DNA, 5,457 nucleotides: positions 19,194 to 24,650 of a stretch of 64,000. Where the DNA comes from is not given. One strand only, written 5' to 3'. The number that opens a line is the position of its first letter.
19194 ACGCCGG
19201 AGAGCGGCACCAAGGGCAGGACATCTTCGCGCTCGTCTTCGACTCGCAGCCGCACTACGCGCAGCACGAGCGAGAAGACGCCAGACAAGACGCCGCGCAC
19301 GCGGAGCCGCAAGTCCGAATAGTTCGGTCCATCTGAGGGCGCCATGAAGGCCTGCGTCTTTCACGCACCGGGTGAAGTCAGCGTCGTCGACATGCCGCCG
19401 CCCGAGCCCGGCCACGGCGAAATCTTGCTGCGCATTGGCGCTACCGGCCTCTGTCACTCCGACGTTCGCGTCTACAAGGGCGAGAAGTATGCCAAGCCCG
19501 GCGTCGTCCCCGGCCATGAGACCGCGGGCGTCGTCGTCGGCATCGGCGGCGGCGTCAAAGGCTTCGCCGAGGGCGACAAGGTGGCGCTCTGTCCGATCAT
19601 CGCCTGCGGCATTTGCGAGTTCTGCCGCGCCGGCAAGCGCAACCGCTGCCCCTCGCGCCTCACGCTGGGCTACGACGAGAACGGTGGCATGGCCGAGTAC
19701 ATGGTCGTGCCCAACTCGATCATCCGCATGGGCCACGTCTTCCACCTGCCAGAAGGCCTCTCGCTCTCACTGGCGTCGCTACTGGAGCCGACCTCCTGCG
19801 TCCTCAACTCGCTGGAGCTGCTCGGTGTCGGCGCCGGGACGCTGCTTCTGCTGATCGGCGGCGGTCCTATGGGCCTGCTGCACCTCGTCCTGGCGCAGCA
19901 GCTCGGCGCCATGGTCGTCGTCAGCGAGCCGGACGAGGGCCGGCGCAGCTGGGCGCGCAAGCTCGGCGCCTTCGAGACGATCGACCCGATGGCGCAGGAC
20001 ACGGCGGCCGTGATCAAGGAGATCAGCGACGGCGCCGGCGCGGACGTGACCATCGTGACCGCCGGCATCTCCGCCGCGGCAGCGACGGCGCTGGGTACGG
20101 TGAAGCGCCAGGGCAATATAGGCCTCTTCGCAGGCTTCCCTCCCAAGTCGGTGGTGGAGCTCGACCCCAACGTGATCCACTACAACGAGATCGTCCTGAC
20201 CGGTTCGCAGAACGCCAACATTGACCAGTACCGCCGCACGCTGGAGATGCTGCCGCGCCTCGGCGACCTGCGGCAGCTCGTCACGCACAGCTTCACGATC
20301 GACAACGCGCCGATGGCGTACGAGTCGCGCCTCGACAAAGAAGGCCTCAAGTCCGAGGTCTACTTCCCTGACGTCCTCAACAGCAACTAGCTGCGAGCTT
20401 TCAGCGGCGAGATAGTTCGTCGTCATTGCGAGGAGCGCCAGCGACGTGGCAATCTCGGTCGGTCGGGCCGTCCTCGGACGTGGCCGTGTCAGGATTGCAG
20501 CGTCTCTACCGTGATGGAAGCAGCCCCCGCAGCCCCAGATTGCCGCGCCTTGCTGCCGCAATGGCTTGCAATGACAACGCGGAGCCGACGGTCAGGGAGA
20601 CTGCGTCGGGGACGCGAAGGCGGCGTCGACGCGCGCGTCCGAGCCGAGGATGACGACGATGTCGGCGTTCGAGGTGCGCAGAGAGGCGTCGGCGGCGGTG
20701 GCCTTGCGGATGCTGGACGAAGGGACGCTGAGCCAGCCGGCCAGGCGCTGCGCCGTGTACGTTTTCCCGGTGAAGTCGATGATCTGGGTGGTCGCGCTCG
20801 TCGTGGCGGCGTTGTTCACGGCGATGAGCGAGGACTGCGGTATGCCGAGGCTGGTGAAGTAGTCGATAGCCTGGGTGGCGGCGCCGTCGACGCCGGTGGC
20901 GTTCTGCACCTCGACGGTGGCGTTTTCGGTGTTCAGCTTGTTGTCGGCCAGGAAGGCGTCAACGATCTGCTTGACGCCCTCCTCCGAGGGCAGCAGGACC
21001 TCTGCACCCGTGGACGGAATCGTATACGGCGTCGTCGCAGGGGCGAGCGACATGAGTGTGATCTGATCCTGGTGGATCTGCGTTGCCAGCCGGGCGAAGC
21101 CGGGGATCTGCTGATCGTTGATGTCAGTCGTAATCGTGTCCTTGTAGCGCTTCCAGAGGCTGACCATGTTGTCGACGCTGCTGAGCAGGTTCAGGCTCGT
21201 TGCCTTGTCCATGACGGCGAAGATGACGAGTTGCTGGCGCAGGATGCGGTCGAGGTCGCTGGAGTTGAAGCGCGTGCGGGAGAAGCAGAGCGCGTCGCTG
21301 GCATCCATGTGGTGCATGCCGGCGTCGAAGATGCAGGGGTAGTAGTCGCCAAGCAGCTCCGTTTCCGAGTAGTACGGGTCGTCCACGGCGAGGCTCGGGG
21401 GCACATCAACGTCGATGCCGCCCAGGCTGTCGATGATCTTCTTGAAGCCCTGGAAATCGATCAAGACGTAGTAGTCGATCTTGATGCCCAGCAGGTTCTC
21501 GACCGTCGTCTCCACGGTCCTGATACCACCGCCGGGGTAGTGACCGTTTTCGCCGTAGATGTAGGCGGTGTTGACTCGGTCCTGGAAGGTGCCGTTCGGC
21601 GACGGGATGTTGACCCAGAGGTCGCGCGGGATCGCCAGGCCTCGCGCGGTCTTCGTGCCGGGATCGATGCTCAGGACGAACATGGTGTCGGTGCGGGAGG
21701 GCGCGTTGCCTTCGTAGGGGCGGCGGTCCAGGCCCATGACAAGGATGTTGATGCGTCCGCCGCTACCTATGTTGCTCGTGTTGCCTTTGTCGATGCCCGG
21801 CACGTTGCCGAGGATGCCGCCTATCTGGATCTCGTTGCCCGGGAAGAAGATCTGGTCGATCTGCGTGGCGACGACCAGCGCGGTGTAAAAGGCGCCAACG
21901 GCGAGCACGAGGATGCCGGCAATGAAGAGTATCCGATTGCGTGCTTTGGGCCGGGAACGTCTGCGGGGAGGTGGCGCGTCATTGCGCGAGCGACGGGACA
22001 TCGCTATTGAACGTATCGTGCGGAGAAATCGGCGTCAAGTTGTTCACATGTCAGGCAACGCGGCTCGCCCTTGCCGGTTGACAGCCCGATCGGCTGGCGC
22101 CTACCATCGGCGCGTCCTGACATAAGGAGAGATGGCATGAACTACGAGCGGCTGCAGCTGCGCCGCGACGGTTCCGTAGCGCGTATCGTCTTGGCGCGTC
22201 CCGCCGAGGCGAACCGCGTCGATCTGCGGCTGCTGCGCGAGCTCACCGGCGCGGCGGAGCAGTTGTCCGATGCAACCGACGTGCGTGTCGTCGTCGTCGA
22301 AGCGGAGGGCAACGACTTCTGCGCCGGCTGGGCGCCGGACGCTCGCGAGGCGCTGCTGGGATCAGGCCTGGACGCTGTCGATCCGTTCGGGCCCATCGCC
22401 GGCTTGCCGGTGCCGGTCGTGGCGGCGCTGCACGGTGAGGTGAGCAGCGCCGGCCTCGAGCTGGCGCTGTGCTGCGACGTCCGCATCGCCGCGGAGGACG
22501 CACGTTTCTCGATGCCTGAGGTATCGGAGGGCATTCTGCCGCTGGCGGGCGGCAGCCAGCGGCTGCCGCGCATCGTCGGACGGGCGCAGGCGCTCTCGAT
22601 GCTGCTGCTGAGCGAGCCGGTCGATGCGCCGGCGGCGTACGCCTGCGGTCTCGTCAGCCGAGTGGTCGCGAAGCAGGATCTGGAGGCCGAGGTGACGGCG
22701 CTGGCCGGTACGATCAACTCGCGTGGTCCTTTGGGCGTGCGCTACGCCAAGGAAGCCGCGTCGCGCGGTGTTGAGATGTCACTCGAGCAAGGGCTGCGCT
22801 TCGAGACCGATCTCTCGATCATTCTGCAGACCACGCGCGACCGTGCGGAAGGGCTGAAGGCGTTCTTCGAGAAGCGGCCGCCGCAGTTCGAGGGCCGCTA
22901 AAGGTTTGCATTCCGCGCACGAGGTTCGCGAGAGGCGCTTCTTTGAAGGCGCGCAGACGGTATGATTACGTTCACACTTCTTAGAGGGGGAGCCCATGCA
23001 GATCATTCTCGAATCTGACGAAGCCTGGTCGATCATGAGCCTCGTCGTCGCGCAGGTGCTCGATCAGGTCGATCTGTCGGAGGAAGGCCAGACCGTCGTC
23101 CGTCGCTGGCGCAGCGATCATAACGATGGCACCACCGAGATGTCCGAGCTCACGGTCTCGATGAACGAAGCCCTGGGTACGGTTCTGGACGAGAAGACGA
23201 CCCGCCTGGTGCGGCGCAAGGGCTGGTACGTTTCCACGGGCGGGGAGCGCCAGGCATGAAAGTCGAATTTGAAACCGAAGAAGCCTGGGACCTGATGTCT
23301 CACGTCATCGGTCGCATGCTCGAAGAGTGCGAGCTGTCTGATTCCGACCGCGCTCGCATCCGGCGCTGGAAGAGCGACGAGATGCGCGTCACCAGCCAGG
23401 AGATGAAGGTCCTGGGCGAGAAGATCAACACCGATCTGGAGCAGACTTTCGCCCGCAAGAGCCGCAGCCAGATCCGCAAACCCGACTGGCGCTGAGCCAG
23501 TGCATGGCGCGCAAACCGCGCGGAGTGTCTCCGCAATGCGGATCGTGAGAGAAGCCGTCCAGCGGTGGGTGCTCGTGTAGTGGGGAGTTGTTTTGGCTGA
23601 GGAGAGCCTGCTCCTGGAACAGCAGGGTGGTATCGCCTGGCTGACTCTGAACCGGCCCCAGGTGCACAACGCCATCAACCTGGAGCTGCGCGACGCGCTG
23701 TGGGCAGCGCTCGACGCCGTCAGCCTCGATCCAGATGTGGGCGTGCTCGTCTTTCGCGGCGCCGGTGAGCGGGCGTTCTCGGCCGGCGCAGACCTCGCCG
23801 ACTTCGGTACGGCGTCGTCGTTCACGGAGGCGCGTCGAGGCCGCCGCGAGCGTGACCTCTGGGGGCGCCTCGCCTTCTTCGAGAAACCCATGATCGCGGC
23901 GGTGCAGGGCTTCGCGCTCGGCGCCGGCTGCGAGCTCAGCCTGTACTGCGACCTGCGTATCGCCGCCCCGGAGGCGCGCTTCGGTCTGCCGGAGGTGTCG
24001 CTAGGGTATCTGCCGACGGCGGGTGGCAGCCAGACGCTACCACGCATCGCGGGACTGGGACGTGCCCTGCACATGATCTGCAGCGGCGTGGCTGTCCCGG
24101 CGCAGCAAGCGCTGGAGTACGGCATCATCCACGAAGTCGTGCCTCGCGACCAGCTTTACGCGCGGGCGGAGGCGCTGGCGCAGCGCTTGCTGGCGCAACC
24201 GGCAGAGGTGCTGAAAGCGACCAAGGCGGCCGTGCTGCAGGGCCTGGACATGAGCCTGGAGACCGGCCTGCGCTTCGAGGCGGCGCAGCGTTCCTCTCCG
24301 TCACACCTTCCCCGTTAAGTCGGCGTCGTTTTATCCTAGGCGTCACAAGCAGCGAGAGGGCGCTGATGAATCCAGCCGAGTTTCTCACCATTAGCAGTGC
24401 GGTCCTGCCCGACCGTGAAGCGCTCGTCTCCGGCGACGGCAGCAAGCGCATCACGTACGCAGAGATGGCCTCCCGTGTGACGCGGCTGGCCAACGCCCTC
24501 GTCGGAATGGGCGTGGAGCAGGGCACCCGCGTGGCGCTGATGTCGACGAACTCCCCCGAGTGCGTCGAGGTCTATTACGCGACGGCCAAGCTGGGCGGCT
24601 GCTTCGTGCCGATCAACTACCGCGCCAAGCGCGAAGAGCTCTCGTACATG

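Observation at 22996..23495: Translationally coupled pair of paralogous ~80-aa acidic proteins embedded in a beta-oxidation-like gene block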

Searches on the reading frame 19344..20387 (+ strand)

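Call 6: search_protein_families(library=pfam, proteins=[window:19344-20387:+], max_evalue=0.01)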
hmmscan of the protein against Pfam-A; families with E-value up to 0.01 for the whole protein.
window:19344-20387:+ (348 aa): 3 families
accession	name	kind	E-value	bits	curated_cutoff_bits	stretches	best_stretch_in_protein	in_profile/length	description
PF08240.17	ADH_N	-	6.4e-27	94.3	23.5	1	24-125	2-97/104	Alcohol dehydrogenase GroES-like domain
PF00107.32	ADH_zinc_N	-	1.2e-17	64.5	31.8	1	175-303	1-127/129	Zinc-binding dehydrogenase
PF16912.11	Glu_dehyd_C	-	9.8e-11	42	34.9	1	144-329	4-201/211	Glucose dehydrogenase C-terminus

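Call 7: search_protein_families(library=ncbifam, proteins=[window:19344-20387:+], max_evalue=0.01)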
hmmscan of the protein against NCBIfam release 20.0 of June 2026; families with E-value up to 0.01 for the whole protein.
window:19344-20387:+ (348 aa): 22 families
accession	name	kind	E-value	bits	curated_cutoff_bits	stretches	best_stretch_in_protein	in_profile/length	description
TIGR00692.1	tdh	equivalog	2.1e-51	175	458.35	1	12-327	11-326/340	L-threonine 3-dehydrogenase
NF003808.0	PRK05396.1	equivalog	9.2e-50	169.4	380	1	12-328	13-327/341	L-threonine 3-dehydrogenase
NF041097.1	keto_inos_dh_IolM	equivalog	3.7e-48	164.1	450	1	10-331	38-379/389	scyllo-inosose 3-dehydrogenase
NF007489.0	PRK10083.1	equivalog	9.1e-34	116.9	376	1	1-321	1-315/339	Zn-dependent oxidoreductase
NF010344.0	PRK13771.1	subfamily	2.4e-33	115.5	349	1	1-332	1-323/334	putative alcohol dehydrogenase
TIGR03366.1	HpnZ_proposed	hypoth_equivalog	2.9e-32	112.1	328.1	1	21-292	2-282/315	putative phosphonate catabolism associated alcohol dehydrogenase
TIGR03989.1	Rxyl_3153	subfamily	3.2e-32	112.2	440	2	3-103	5-106/370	NDMA-dependent alcohol dehydrogenase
NF006940.0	PRK09422.1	equivalog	4.5e-32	111.3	344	1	1-287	1-282/338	alcohol dehydrogenase AdhP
NF007642.0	PRK10309.1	equivalog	5.3e-28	98.2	550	1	1-249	1-246/347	galactitol-1-phosphate 5-dehydrogenase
TIGR02822.1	adh_fam_2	subfamily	4.3e-27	95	283.5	1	10-214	13-215/329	zinc-binding alcohol dehydrogenase family protein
NF041172.1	AcrlCoa_red_Thmprot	equivalog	4.5e-24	85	500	1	1-331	1-323/334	acryloyl-CoA reductase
TIGR03451.1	mycoS_dep_FDH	equivalog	6.8e-23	81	512.9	2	12-102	14-104/358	S-(hydroxymethyl)mycothiol dehydrogenase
TIGR02824.1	quinone_pig3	subfamily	1.9e-22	79.7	296.8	2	113-262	91-237/325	putative NAD(P)H quinone oxidoreductase, PIG3 family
NF047908.1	AldhRedAhr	equivalog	2.6e-20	72.6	470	1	14-264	18-261/335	NADPH-dependent aldehyde reductase Ahr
TIGR03201.1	dearomat_had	equivalog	3.6e-20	72.3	338.65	1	13-228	12-230/349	6-hydroxycyclohex-1-ene-1-carbonyl-CoA dehydrogenase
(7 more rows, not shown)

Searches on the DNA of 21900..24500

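Call 71: search_rna_families(source=window, start=21900, end=24500, threshold=evalue, max_evalue=1)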
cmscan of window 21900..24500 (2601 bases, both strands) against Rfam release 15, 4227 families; matches with E-value up to 1: 0.
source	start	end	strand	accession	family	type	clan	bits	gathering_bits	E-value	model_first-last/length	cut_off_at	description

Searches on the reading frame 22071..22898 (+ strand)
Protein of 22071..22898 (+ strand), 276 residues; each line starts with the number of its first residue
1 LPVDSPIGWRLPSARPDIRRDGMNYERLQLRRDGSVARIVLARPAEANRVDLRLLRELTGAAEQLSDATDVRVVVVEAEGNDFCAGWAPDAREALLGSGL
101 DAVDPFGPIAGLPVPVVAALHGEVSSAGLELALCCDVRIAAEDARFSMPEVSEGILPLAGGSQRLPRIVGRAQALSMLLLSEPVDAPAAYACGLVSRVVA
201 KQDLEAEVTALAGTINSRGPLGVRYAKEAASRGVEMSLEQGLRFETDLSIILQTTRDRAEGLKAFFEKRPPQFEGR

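Call 6: search_protein_families(library=pfam, proteins=[window:22071-22898:+], max_evalue=0.01)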
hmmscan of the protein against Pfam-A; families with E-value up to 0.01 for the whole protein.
window:22071-22898:+ (276 aa): 2 families
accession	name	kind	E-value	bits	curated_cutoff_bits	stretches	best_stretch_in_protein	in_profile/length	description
PF00378.25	ECH_1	-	3.4e-49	167.9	27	1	33-275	3-250/251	Enoyl-CoA hydratase/isomerase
PF16113.10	ECH_2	-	1.1e-22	81.4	27.2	2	109-212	83-185/335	Enoyl-CoA hydratase/isomerase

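Call 7: search_protein_families(library=ncbifam, proteins=[window:22071-22898:+], max_evalue=0.01)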
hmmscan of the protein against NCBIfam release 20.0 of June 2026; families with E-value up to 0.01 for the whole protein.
window:22071-22898:+ (276 aa): 73 families (the best 25 are shown)
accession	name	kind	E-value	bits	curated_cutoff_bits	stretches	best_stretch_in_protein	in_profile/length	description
NF005802.0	PRK07657.1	equivalog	1.2e-53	182.3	363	1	34-275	12-259/260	enoyl-CoA hydratase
NF007239.0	PRK09674.1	equivalog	2e-52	178.2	371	1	30-276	8-257/257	2,3-dehydroadipyl-CoA hydratase PaaF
NF051848.1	EnCoAHydtEchA19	equivalog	2.2e-52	178.2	400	1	28-276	2-258/258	enoyl-CoA hydratase EchA19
NF004517.0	PRK05862.1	equivalog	7.9e-50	169.7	396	1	23-275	1-256/257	enoyl-CoA hydratase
NF006007.0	PRK08138.1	subfamily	2.1e-49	168.2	355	1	32-276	14-261/261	enoyl-CoA hydratase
NF005803.0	PRK07658.1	equivalog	1.5e-47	162.1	313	1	27-276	3-257/257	enoyl-CoA hydratase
NF005126.0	PRK06563.1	subfamily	2.2e-47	161.6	261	1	24-276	5-263/263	crotonase/enoyl-CoA hydratase family protein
NF004475.0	PRK05809.1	subfamily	5e-47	160.6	394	1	23-275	1-259/260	short-chain-enoyl-CoA hydratase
NF006008.0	PRK08139.1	equivalog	1e-44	153.1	313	1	28-275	13-265/266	enoyl-CoA hydratase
NF006699.0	PRK09245.1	subfamily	3.8e-43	147.7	354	2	110-276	100-266/266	crotonase/enoyl-CoA hydratase family protein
NF005073.0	PRK06495.1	subfamily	7.8e-43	146.6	296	1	27-276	5-257/257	enoyl-CoA hydratase/isomerase family protein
NF042430.2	EnCoAhydt_DpgD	equivalog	9e-42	143.3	400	1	31-275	2-257/258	enoyl-CoA-hydratase DpgD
NF006566.0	PRK09076.1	subfamily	1.4e-41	142.8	286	1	25-274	4-258/260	enoyl-CoA hydratase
TIGR02280.1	PaaB1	equivalog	9e-40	136.8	345.15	1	33-276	6-256/256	2-(1,2-epoxy-1,2-dihydrophenyl)acetyl-CoA isomerase PaaG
NF004840.0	PRK06190.1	equivalog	8.7e-38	130.4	253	1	27-255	5-238/260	enoyl-CoA hydratase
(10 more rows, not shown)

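Call 72: search_solved_structures(query=window:22137-22898:+, max_evalue=1e-20)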
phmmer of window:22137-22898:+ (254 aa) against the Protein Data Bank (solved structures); distinct sequences matched with E-value up to 1e-20: 76 (the best 60 are shown).
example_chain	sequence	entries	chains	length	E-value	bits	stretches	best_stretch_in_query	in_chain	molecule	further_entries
3pzk_A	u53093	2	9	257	4e-48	167.2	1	1-253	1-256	e enoyl-CoA hydratase echA8 | enoyl-CoA hydratase echA8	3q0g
3q0j_A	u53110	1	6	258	4e-48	167.2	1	1-253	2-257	enoyl-CoA hydratase echA8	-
3h81_A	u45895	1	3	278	5.3e-48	166.8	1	1-253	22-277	enoyl-CoA hydratase echA8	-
4fjw_D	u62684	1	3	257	9.5e-48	165.9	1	1-253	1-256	Probable enoyl-CoA hydratase echA8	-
5zai_A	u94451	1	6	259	3.1e-45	157.7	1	1-254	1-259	3-hydroxypropionyl-coenzyme A dehydratase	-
3kqf_A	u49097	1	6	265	7.7e-41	143.3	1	14-253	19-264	Enoyl-CoA hydratase/isomerase family protein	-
2pbp_A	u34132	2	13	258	4.5e-40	140.8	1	6-254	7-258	Enoyl-CoA hydratase subunit I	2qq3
4fzw_A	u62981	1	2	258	4.3e-39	137.6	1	8-254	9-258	2,3-dehydroadipyl-CoA hydratase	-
9qwv_A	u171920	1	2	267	4.6e-37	131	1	9-252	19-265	Enoyl-CoA hydratase, mitochondrial, putative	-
5xzd_A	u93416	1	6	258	8.9e-37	130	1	1-252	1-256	Enoyl-CoA hydratase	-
2ej5_A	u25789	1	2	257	1.2e-35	126.4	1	3-253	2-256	Enoyl-CoA hydratase subunit II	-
1hzd_A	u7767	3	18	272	4.5e-35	124.5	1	19-253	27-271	AU-BINDING PROTEIN/ENOYL-COA HYDRATASE | Methylglutaconyl-CoA hydratase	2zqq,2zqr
5z7r_A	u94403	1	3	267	3.5e-33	118.3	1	5-248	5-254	Short-chain-enoyl-CoA hydratase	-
3moy_A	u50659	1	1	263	3.6e-33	118.2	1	13-253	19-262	Probable enoyl-CoA hydratase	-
6lvp_A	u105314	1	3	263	6.7e-33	117.4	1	14-254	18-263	Enoyl-CoA hydratase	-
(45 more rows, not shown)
